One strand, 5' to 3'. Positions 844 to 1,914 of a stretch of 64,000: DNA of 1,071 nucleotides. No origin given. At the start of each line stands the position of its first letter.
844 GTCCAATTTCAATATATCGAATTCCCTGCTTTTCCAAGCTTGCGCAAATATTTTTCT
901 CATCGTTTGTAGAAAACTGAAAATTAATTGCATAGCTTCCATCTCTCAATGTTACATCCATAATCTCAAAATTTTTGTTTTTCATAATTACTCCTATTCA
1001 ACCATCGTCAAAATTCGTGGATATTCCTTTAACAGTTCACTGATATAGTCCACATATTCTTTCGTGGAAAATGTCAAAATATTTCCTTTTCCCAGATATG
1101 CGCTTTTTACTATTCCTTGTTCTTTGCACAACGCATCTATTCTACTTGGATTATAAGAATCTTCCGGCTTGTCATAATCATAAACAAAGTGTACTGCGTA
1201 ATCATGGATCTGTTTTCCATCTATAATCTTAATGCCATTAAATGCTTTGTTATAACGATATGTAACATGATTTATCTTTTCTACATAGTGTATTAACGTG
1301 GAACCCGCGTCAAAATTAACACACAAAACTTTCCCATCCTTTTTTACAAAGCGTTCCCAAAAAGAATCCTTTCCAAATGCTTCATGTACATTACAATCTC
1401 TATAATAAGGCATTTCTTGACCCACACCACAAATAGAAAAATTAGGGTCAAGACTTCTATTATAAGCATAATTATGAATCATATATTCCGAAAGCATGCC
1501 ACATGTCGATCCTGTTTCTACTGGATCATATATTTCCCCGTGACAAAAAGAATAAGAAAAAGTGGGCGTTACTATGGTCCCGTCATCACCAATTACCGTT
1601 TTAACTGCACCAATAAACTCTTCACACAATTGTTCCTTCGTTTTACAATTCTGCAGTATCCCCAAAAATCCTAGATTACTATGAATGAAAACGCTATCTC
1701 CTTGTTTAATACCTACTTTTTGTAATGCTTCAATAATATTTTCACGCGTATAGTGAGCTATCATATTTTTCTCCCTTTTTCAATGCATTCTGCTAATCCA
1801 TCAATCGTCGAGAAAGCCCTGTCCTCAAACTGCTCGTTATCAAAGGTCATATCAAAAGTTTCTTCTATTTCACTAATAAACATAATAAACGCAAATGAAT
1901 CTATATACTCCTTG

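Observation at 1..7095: Acyl-ACP tailoring module appended to the nonulosonic-acid operon: possible N-acylated legionaminic/pseudaminic-acid derivative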

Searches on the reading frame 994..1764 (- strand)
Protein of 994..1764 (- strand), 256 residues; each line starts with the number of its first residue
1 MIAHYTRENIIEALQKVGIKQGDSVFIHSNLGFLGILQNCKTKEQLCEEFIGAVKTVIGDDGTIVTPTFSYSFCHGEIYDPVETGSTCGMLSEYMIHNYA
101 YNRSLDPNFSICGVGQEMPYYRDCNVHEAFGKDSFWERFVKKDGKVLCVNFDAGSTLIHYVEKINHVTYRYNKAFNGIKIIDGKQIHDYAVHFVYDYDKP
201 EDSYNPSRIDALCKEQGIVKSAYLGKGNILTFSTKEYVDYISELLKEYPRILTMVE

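Call 6: search_protein_families(library=pfam, proteins=[window:994-1764:-], max_evalue=0.01)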
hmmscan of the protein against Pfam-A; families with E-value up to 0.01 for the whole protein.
window:994-1764:- (256 aa): 2 families
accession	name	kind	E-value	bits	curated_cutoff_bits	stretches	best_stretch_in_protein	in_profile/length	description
PF02522.19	Antibiotic_NAT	-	3.4e-26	92.7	25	1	27-245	2-231/232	Aminoglycoside 3-N-acetyltransferase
PF13100.11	OstA_2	-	0.00064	19.8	21.2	1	4-33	45-74/158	OstA-like protein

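Call 7: search_protein_families(library=ncbifam, proteins=[window:994-1764:-], max_evalue=0.01)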
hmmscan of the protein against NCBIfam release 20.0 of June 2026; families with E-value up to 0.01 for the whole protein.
window:994-1764:- (256 aa): 6 families
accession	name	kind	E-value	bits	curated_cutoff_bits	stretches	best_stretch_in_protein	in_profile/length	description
NF033082.0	AAC_3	equivalog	6.1e-18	65.1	270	2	84-169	92-179/262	aminoglycoside 3-N-acetyltransferase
NF033080.0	AAC_3_II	subfamily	1.4e-13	50.9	480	2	86-175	95-186/268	AAC(3)-II family aminoglycoside N-acetyltransferase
NF033081.0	AAC_3_IV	equivalog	5.6e-09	35.7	420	1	9-250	3-231/252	AAC(3)-IV family aminoglycoside N-acetyltransferase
NF033180.1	AAC_3_VIII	exception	9.2e-08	31.6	560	1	6-65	15-68/286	aminoglycoside N-acetyltransferase AAC(3)-VIII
NF033612.0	AAC_3_VIa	exception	0.00019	20.7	675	0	87-186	114-215/298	aminoglycoside N-acetyltransferase AAC(3)-VIa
TIGR03595.1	Obg_CgtA_exten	equivalog_domain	0.0082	16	37.65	0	7-28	42-63/70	Obg family GTPase CgtA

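Call 10: find_encoding_contigs(protein=window:994-1764:-, flank=10000, max_places=6)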
Protein window:994-1764:- (256 aa): no gene with exactly this product is on record in the collection.

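Call 12: find_homologous_proteins(query=window:994-1764:-, max_evalue=1e-10)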
Query window:994-1764:- (256 aa): 163 proteins with E <= 1e-10 among 493 candidates; the best 120 are listed.
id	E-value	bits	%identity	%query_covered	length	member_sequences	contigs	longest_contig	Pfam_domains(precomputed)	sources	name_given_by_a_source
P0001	6.6e-174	594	100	100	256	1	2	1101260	PF02522.20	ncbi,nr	ncbi:MAG: AAC(3) family N-acetyltransferase [Lachnospiraceae bacterium]|nr:AAC(3) family N-acetyltra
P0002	2.3e-145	501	79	100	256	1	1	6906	PF02522.20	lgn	-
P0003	3.3e-139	481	76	100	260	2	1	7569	PF02522.20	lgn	-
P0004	1.4e-134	465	73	100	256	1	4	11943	PF02522.20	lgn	-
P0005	2.0e-133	462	72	100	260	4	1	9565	PF02522.20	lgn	-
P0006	6.4e-131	453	72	100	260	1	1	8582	PF02522.20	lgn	-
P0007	2.1e-130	452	72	100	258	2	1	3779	PF02522.20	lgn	-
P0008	1.3e-129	449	72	100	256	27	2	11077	PF02522.20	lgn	-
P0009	3.5e-128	444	70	100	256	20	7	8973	PF02522.20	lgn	-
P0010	3.8e-104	366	58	100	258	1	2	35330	PF02522.20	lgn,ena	-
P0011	5.4e-100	352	58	100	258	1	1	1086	PF02522.20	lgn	-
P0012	4.9e-99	349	59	100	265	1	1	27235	PF02522.20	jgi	-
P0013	6.5e-99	349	57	100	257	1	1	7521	PF02522.20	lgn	-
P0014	2.3e-98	347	56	100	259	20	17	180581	PF02522.20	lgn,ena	-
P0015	3.6e-98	346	56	100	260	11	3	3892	PF02522.20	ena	-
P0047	3.3e-84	300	53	98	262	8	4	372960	PF02522.20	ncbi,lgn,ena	-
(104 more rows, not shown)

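Call 13: find_encoding_contigs(protein=P0001, flank=10000, max_places=3)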
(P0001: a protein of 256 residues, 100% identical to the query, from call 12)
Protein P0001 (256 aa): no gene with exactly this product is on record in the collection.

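Call 14: find_encoding_contigs(protein=P0047, flank=10000, max_places=3)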
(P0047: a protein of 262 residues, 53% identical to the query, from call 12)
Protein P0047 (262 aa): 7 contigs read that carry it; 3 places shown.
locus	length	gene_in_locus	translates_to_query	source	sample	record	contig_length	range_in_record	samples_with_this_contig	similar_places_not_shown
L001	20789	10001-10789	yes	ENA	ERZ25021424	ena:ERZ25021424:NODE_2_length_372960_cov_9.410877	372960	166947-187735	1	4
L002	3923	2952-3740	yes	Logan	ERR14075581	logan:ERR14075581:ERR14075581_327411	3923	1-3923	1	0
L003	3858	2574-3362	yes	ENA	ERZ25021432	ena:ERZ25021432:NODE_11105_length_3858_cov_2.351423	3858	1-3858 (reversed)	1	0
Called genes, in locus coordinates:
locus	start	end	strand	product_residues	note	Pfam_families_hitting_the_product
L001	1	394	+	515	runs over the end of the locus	-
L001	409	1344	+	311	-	PF00535:Glycos_transf_2, PF13641:Glyco_tranf_2_3 (weak)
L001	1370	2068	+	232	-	PF02348:CTP_transf_3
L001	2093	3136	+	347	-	PF03102:NeuB, PF08666:SAF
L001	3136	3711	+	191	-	PF00132:Hexapep (weak)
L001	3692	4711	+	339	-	PF00534:Glycos_transf_1 (weak)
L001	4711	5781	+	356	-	-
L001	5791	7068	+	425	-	PF16254:DUF4910, PF09940:DUF2172, PF04389:Peptidase_M28 (weak), PF16221:HTH_47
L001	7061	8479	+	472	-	PF00501:AMP-binding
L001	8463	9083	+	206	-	-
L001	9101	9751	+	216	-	PF04199:Cyclase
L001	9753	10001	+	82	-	PF00550:PP-binding (weak)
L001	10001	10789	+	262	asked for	PF02522:Antibiotic_NAT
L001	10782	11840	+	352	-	PF00682:HMGL-like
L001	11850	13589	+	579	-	PF00664:ABC_membrane, PF00005:ABC_tran, PF02463:SMC_N (faint)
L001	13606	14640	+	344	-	PF00535:Glycos_transf_2, PF10111:Glyco_tranf_2_2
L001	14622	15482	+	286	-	PF00657:Lipase_GDSL, PF13472:Lipase_GDSL_2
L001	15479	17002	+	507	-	PF14264:Glucos_trans_II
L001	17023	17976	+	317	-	PF00535:Glycos_transf_2, PF13641:Glyco_tranf_2_3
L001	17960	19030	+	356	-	PF01757:Acyl_transf_3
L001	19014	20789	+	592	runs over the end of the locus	-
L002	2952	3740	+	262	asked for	PF02522:Antibiotic_NAT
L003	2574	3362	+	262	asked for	PF02522:Antibiotic_NAT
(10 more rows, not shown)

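Call 17: search_solved_structures(query=window:994-1764:-, max_evalue=0.01)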
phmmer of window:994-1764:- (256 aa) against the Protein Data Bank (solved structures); distinct sequences matched with E-value up to 0.01: 12.
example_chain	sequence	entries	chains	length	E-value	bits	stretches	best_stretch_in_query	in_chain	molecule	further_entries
7lao_A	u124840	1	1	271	2.7e-05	26.9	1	6-168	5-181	Aminoglycoside N(3)-acetyltransferase III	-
5ht0_A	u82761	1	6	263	3.1e-05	26.7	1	6-202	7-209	Aminoglycoside acetyltransferase HMB0005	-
6mn0_A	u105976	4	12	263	0.00058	22.5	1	6-202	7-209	Aminoglycoside N(3)-acetyltransferase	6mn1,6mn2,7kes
2nyg_A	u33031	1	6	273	0.00068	22.3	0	6-86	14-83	YokD protein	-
6mmz_A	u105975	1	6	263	0.00077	22.1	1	6-202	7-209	Aminoglycoside N(3)-acetyltransferase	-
6np1_A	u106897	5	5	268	0.0021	20.7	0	7-186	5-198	Aminoglycoside N(3)-acetyltransferase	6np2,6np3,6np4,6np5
6nti_A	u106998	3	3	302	0.0027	20.3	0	6-186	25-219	Aminoglycoside N(3)-acetyltransferase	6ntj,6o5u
7q0q_A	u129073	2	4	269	0.0029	20.2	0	89-233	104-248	Aminoglycoside N(3)-acetyltransferase III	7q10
7mqk_A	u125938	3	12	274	0.0031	20.1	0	89-233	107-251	Aminoglycoside N(3)-acetyltransferase III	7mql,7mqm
7q1d_A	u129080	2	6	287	0.0037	19.9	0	89-233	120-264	Aminoglycoside N(3)-acetyltransferase III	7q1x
6bbr_A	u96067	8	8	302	0.0069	19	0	6-186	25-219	AAC 3-VI protein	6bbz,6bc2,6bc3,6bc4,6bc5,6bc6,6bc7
7lap_A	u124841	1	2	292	0.0074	18.9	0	6-167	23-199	Aminoglycoside N(3)-acetyltransferase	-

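Call 21: find_related_loci(query=A1, collection=genome_contigs, flank=10000)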
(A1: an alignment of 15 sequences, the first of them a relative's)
Query A1 (256 aa) in genome_contigs; peptide patterns used: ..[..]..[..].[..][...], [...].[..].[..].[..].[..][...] (x = any residue, [..] = any of these).
59 stretches matched a pattern; 36 encode a relative of the query (tblastn E <= 1e-3); 36 distinct loci.
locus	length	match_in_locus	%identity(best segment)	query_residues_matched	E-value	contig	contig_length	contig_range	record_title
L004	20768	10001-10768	75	1-256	5e-139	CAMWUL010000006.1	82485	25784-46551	MAG TPA_asm: uncultured Lachnospiraceae bacterium isolate SRR14411328_bin.17_metawrap_v1.3_MAG genome assembly, contig:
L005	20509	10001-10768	71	1-256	5e-133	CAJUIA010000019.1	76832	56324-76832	MAG TPA_asm: uncultured Acetatifactor sp. isolate MGBC141809 genome assembly, contig: MGBC141809.19, whole genome shotgu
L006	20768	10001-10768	71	1-256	4e-132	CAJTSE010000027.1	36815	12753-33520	MAG TPA_asm: uncultured Acetatifactor sp. isolate MGBC113460 genome assembly, contig: MGBC113460.27, whole genome shotgu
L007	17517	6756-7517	54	1-256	1e-98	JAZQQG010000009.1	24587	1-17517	MAG: Lachnospiraceae bacterium isolate T1900045236_TH20190006.MAGScoT_cleanbin_000043 SGB_5477_k141_1810967, whole genom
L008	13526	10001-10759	53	1-253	2e-88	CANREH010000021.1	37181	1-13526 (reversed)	MAG: uncultured Lachnospiraceae bacterium isolate Lapin-024__bin69 genome assembly, contig: Lapin-024__NODE_1413_length_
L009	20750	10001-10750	50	5-253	1e-84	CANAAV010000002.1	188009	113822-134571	MAG TPA_asm: uncultured Flavonifractor sp. isolate SRR14629575_bin.32_metawrap_v1.3_MAG genome assembly, contig: NODE.25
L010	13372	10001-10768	48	1-256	2e-84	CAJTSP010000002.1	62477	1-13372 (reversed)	MAG TPA_asm: uncultured Oscillospiraceae bacterium isolate MGBC112108 genome assembly, contig: MGBC112108.2, whole genom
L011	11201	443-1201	53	3-254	3e-84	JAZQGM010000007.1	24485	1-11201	MAG: Acetatifactor sp. isolate T1900044630_TS20190096.MAGScoT_cleanbin_000025 SGB_1025_k141_2067887, whole genome shotgu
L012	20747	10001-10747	51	5-253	1e-83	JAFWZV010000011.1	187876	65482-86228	MAG: Lachnospiraceae bacterium isolate RGIG6221 Sheep_Rectum-2__c385813, whole genome shotgun sequence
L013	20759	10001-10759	51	3-254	2e-82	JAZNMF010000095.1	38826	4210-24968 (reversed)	MAG: Acetatifactor sp. isolate T1900044664_TS20190130.MAGScoT_cleanbin_000012 SGB_1541_k141_1903283, whole genome shotgu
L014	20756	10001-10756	48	1-253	2e-80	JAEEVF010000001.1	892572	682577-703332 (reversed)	MAG: Acetatifactor sp. isolate Tb.RUG.447 NODE_1_length_892572_cov_6.870214, whole genome shotgun sequence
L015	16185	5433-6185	48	5-256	1e-79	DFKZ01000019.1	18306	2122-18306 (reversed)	MAG TPA_asm: Lachnospiraceae bacterium UBA3632 UBA3632_contig_12167, whole genome shotgun sequence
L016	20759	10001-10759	47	2-254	8e-79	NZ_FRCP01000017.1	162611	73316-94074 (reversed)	Anaerosporobacter mobilis DSM 15930, whole genome shotgun sequence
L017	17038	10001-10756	45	1-253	4e-77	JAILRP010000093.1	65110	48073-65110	MAG: Lachnospiraceae bacterium isolate RUI387 k141_551110_flag=0_multi=17.9974_len=65110, whole genome shotgun sequence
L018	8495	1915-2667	48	5-254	4e-74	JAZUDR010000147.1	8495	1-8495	MAG: Candidatus Avigastranaerophilus sp. isolate T1900045308_TH20190078.MAGScoT_cleanbin_000020 SGB_6197_k141_2529275, w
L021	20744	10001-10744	43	5-252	9e-65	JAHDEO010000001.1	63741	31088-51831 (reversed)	MAG: Saprospiraceae bacterium isolate MAG-183 RZ_1242, whole genome shotgun sequence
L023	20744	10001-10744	43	5-252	1e-63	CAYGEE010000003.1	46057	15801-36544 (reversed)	MAG TPA_asm: uncultured Planctomycetales bacterium isolate ERP113451_co3_410 genome assembly, contig: NODE_389_length_46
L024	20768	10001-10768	44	1-256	5e-63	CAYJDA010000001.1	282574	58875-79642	MAG TPA_asm: uncultured Oscillospiraceae bacterium isolate ERP123703_co1_117 genome assembly, contig: NODE_9_length_2825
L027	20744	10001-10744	42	5-252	1e-59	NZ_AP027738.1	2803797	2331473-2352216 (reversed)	Methanobacterium ferruginis strain NBRC 105197 chromosome, complete genome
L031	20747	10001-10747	41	4-252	1e-61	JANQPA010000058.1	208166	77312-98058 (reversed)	MAG: Saprospiraceae bacterium isolate IP29b_bin.15 k99_1329158, whole genome shotgun sequence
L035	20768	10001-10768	33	1-256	1e-45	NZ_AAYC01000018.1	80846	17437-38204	Roseobacter sp. SK209-2-6 1101232001802, whole genome shotgun sequence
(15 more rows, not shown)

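Call 47: search_protein_families(library=pfam, proteins=[L027:7190-7873:+, L027:8111-9049:+, L023:8009-8716:+, L021:6114-6548:+, L021:7368-8057:+, L021:8833-9684:+, L016:5876-6907:+, L016:15246-15719:+, L035:14907-15665:+, L001:4711-5781:+], max_evalue=0.01)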
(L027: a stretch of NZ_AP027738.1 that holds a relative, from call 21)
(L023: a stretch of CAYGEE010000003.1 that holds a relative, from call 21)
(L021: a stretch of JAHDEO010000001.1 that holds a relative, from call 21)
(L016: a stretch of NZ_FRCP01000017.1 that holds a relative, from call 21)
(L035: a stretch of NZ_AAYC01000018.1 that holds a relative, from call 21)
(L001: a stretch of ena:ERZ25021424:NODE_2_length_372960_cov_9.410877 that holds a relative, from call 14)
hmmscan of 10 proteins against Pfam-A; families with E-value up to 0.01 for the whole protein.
L027:7190-7873:+ (227 aa): 8 families
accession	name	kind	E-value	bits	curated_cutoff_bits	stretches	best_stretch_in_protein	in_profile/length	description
PF08241.18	Methyltransf_11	-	6.7e-14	52.7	21.2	1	51-147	2-95/95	Methyltransferase domain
PF13649.12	Methyltransf_25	-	7.3e-13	49.5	27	1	49-143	1-97/97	Methyltransferase domain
PF13847.12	Methyltransf_31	-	1.4e-11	44.7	27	1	45-153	3-116/145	Methyltransferase domain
PF13489.12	Methyltransf_23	-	1.1e-10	41.9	27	1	44-158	21-124/164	Methyltransferase domain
PF08242.18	Methyltransf_12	-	3.9e-08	34.3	30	1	51-145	2-98/98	Methyltransferase domain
PF01209.24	Ubie_methyltran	-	4.8e-05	23.2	20.1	1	66-159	71-164/233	ubiE/COQ5 methyltransferase family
PF03848.20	TehB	-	6.4e-05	22.9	20.4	1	46-115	31-101/193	Tellurite resistance protein TehB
PF02390.23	Methyltransf_4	-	0.0014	18.6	24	0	46-105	2-63/173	Putative methyltransferase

L027:8111-9049:+ (312 aa): 4 families
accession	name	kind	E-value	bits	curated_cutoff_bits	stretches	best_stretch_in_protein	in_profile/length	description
PF00155.27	Aminotran_1_2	-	5.3e-62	210.5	19.7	1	3-305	53-359/361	Aminotransferase class I and II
PF01041.23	DegT_DnrJ_EryC1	-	2.2e-05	24.3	19.8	1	36-128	60-145/360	DegT/DnrJ/EryC1/StrS aminotransferase family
PF01212.27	Beta_elim_lyase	-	0.00014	21.7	27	1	55-128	89-168/288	Beta-eliminating lyase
PF00266.25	Aminotran_5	-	0.00027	20.5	21.5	1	66-128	116-175/371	Aminotransferase class-V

L023:8009-8716:+ (235 aa): 12 families
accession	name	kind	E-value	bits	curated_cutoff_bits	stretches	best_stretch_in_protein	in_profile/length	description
PF08241.18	Methyltransf_11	-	8e-17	62.1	21.2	1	58-155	2-95/95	Methyltransferase domain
PF13649.12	Methyltransf_25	-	4.6e-15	56.5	27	1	56-151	1-97/97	Methyltransferase domain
PF13489.12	Methyltransf_23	-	3.3e-14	53.4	27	1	49-173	19-131/164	Methyltransferase domain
PF13847.12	Methyltransf_31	-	3.4e-12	46.7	27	1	53-170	4-118/145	Methyltransferase domain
PF08242.18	Methyltransf_12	-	5.2e-11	43.6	30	1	58-153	2-98/98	Methyltransferase domain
PF02353.26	CMAS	-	1.7e-08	34.6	27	1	52-156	62-165/273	Mycolic acid cyclopropane synthetase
PF01209.24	Ubie_methyltran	-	1.5e-06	28.2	20.1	1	51-166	46-163/233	ubiE/COQ5 methyltransferase family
PF07021.18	MetW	-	3e-05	24.2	21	1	52-123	13-81/193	Methionine biosynthesis protein MetW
PF03848.20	TehB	-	0.00022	21.1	20.4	1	54-124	32-102/193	Tellurite resistance protein TehB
PF05175.20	MTS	-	0.00024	21.2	23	1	46-185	27-168/170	Methyltransferase small domain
PF01170.24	UPF0020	-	0.00064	19.9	22.3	1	76-123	78-127/197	RMKL-like, methyltransferase domain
PF01555.25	N6_N4_Mtase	-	0.005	17.2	26.7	0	137-178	33-61/221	DNA methylase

L021:6114-6548:+ (144 aa): 1 family
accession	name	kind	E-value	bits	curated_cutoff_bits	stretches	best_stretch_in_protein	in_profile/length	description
PF03544.19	TonB_C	-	0.0033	18.3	24.6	1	82-139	19-76/79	Gram-negative bacterial TonB protein C-terminal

L021:7368-8057:+ (229 aa): 9 families
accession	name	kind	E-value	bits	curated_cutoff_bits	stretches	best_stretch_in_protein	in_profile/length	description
PF13649.12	Methyltransf_25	-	1.5e-12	48.4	27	1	50-144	2-96/97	Methyltransferase domain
PF08241.18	Methyltransf_11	-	1.4e-11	45.4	21.2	1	50-148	1-94/95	Methyltransferase domain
PF13489.12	Methyltransf_23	-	2.5e-10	40.8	27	1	41-166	18-124/164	Methyltransferase domain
PF13847.12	Methyltransf_31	-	4.6e-10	39.8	27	1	45-153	3-113/145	Methyltransferase domain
PF01209.24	Ubie_methyltran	-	3.4e-06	27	20.1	1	44-160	46-163/233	ubiE/COQ5 methyltransferase family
PF08242.18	Methyltransf_12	-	1.3e-05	26.3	30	1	50-147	1-98/98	Methyltransferase domain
PF07021.18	MetW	-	8.9e-05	22.6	21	1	45-116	13-80/193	Methionine biosynthesis protein MetW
PF02353.26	CMAS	-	0.00026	20.8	27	1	45-149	62-164/273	Mycolic acid cyclopropane synthetase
PF03848.20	TehB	-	0.0039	17.1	20.4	1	45-127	30-111/193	Tellurite resistance protein TehB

L021:8833-9684:+ (283 aa): 0 families

L016:5876-6907:+ (343 aa): 2 families
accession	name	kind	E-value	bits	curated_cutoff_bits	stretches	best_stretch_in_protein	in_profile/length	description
PF04055.27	Radical_SAM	-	2.5e-21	77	29.5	1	28-167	1-142/166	Radical SAM superfamily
PF13186.11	SPASM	-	7e-07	29.9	21.5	1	239-305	1-66/67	Iron-sulfur cluster-binding domain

L016:15246-15719:+ (157 aa): 4 families
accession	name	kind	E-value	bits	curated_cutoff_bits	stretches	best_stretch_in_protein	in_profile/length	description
PF00583.31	Acetyltransf_1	-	1.3e-09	38.8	20.7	1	22-136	4-112/116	Acetyltransferase (GNAT) family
PF13302.13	Acetyltransf_3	-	5.9e-08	33.9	25.4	1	9-136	2-133/138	Acetyltransferase (GNAT) domain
PF13508.13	Acetyltransf_7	-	2.7e-06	28.1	27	1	60-124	4-67/84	Acetyltransferase (GNAT) domain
PF13673.13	Acetyltransf_10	-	0.001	19.5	23.6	1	52-119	24-89/128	Acetyltransferase (GNAT) domain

L035:14907-15665:+ (252 aa): 1 family
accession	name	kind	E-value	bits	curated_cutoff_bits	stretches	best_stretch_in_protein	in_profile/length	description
PF00551.24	Formyl_trans_N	-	1e-10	42.1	26.1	1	62-176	63-177/181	Formyl transferase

L001:4711-5781:+ (356 aa): 1 family
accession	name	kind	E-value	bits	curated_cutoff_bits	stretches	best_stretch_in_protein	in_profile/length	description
PF07388.17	A-2_8-polyST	-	9.4e-05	22.5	23.3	1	6-320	2-295/316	Alpha-2,8-polysialyltransferase (POLYST)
